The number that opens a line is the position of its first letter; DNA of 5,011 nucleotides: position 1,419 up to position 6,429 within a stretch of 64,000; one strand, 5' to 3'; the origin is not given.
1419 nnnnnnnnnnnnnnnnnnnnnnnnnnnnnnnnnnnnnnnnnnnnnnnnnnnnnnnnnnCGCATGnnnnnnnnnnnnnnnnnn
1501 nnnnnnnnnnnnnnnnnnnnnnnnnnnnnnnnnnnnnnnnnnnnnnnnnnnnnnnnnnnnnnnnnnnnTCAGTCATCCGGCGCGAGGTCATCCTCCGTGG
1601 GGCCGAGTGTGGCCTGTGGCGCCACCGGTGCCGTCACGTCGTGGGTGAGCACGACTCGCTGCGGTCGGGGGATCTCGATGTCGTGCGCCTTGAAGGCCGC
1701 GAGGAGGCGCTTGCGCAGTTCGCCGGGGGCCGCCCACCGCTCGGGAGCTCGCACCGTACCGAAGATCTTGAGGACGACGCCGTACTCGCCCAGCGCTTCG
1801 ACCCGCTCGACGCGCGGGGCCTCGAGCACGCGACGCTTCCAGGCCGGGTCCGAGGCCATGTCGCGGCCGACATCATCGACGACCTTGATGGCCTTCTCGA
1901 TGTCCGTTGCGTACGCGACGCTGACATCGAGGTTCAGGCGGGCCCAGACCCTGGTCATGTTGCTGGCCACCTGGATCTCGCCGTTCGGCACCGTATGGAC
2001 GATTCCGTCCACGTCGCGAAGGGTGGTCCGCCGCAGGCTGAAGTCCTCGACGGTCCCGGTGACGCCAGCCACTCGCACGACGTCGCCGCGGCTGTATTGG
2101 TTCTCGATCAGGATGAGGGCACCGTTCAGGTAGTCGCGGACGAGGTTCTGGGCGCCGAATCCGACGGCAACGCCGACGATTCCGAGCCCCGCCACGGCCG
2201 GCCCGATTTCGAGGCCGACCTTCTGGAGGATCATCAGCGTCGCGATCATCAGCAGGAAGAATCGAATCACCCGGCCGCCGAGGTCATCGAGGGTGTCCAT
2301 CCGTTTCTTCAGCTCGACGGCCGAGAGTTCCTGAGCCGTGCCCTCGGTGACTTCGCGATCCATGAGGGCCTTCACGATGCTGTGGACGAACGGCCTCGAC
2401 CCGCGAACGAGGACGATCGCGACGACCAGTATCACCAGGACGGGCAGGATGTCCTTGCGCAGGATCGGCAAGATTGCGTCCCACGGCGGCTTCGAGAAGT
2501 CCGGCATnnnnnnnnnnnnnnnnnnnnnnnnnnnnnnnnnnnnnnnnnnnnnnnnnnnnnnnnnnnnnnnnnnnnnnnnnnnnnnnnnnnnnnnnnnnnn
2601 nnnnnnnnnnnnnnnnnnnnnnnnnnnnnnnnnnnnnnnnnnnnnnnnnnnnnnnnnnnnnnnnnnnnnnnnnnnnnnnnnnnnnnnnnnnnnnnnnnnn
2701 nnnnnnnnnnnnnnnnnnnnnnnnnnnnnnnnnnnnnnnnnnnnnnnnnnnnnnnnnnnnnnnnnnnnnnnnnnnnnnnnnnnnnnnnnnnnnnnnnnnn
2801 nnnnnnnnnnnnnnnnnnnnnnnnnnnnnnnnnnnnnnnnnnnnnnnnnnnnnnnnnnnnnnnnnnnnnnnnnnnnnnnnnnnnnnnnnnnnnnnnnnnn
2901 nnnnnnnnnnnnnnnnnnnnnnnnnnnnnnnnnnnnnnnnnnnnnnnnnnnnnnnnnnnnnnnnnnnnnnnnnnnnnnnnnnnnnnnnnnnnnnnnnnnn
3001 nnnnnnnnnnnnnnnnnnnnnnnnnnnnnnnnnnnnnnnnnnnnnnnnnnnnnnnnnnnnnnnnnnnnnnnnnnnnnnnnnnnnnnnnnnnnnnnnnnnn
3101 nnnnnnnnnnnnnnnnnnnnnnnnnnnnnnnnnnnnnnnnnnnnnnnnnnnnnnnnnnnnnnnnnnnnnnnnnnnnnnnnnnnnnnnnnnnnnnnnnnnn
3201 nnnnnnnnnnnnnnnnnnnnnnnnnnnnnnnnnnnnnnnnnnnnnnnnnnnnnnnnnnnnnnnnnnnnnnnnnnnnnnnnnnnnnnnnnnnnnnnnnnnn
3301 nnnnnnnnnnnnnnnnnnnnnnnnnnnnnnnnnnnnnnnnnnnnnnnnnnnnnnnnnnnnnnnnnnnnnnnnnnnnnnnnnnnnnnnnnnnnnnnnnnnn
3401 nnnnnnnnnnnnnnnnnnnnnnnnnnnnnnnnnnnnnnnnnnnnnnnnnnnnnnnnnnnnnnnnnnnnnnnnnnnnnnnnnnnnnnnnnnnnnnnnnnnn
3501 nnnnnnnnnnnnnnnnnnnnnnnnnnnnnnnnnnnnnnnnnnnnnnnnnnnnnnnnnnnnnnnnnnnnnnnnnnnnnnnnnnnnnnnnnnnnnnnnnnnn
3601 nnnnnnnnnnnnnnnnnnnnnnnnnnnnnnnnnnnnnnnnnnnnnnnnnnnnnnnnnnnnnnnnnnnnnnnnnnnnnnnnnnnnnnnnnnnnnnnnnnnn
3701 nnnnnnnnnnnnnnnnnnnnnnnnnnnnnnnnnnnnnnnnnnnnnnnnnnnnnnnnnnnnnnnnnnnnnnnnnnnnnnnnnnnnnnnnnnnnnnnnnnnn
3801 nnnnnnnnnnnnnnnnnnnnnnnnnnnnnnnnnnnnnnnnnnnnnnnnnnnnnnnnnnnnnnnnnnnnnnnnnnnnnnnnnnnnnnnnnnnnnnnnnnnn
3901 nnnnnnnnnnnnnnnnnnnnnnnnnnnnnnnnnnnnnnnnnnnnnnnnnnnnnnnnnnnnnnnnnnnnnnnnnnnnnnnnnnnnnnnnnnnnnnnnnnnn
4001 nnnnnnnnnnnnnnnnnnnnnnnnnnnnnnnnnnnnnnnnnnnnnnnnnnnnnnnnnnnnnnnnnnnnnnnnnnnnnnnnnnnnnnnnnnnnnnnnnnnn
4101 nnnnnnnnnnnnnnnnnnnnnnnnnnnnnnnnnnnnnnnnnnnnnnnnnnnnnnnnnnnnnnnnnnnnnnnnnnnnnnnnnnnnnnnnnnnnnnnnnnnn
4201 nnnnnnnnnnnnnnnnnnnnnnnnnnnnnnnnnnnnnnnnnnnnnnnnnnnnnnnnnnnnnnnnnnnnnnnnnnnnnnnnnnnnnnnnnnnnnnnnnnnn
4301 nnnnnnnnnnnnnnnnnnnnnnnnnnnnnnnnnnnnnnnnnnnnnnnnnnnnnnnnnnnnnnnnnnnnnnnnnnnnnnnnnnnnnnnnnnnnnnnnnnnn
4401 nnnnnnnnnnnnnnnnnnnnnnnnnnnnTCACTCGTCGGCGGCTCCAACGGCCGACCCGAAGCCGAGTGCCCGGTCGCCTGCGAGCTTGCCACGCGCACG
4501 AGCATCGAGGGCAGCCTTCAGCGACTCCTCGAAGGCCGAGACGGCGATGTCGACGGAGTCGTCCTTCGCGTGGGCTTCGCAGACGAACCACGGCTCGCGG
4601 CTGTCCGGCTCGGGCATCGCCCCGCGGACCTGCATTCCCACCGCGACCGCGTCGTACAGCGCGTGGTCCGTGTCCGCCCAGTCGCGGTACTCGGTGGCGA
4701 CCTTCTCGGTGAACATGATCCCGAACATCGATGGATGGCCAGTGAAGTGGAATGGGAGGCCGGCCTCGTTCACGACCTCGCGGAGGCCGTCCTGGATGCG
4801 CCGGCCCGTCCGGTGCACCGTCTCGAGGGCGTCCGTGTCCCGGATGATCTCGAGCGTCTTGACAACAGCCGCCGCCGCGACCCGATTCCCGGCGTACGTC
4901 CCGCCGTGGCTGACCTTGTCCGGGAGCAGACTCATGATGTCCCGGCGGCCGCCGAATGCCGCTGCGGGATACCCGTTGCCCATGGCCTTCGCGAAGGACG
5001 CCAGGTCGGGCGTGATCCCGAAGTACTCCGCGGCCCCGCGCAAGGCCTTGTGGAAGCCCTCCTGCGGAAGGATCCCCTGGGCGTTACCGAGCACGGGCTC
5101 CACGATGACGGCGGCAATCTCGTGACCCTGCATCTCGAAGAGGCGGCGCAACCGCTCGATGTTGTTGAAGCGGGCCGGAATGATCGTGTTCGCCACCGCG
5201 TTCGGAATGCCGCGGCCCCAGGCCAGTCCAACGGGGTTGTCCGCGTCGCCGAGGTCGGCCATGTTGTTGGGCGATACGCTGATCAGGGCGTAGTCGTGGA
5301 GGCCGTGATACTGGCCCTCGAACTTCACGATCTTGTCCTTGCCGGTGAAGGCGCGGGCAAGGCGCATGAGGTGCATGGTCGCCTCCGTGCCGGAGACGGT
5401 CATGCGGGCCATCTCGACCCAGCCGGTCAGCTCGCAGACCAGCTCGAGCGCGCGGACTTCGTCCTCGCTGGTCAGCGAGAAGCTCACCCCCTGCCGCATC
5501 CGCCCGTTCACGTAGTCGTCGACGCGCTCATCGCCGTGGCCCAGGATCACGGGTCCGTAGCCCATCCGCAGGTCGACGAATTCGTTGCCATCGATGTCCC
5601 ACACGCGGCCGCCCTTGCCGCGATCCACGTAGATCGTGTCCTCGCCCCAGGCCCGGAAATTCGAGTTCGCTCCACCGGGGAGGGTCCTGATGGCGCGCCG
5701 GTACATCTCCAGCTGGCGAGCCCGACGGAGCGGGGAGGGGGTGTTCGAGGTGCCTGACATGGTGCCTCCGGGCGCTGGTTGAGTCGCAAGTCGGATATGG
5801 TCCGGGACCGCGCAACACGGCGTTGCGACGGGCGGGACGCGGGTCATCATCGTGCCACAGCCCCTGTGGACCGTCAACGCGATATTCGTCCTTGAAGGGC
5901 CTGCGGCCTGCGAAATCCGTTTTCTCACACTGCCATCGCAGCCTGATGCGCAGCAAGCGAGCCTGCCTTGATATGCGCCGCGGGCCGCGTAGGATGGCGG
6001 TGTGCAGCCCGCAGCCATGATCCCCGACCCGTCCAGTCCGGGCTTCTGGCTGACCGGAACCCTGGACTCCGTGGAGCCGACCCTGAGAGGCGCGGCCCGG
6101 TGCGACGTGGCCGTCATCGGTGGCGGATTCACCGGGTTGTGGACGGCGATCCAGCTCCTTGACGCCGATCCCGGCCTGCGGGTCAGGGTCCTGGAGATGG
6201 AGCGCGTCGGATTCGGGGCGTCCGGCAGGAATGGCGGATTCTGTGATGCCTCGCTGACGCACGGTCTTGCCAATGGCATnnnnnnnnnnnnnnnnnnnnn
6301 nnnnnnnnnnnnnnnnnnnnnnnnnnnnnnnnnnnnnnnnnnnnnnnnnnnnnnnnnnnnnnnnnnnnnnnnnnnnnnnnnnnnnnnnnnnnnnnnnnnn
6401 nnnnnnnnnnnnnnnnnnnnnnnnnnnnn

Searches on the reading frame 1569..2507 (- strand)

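Call 12: search_protein_families(library=pfam, proteins=[window:1569-2507:-], max_evalue=0.001)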
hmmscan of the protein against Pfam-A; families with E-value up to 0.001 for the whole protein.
window:1569-2507:- (312 aa): 3 families
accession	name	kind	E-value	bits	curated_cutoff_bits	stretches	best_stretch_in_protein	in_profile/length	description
PF00924.24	MS_channel_2nd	-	2.5e-15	56.8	20.2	1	121-181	1-63/68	Mechanosensitive ion channel, beta-domain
PF21088.3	MS_channel_1st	-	9.5e-08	32.3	23.1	1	80-120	2-42/42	Mechanosensitive ion channel, transmembrane helices 2/3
PF21082.3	MS_channel_3rd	-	5.6e-07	30.3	21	1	192-279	2-88/88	Mechanosensitive ion channel MscS, C-terminal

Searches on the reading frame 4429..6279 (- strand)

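Call 12: search_protein_families(library=pfam, proteins=[window:4429-6279:-], max_evalue=0.001)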
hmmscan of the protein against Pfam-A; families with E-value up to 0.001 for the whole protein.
window:4429-6279:- (616 aa): 1 family
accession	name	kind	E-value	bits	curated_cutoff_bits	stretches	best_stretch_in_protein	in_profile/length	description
PF00202.27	Aminotran_3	-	4.9e-49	167.5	30.5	2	215-414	10-217/403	Aminotransferase class-III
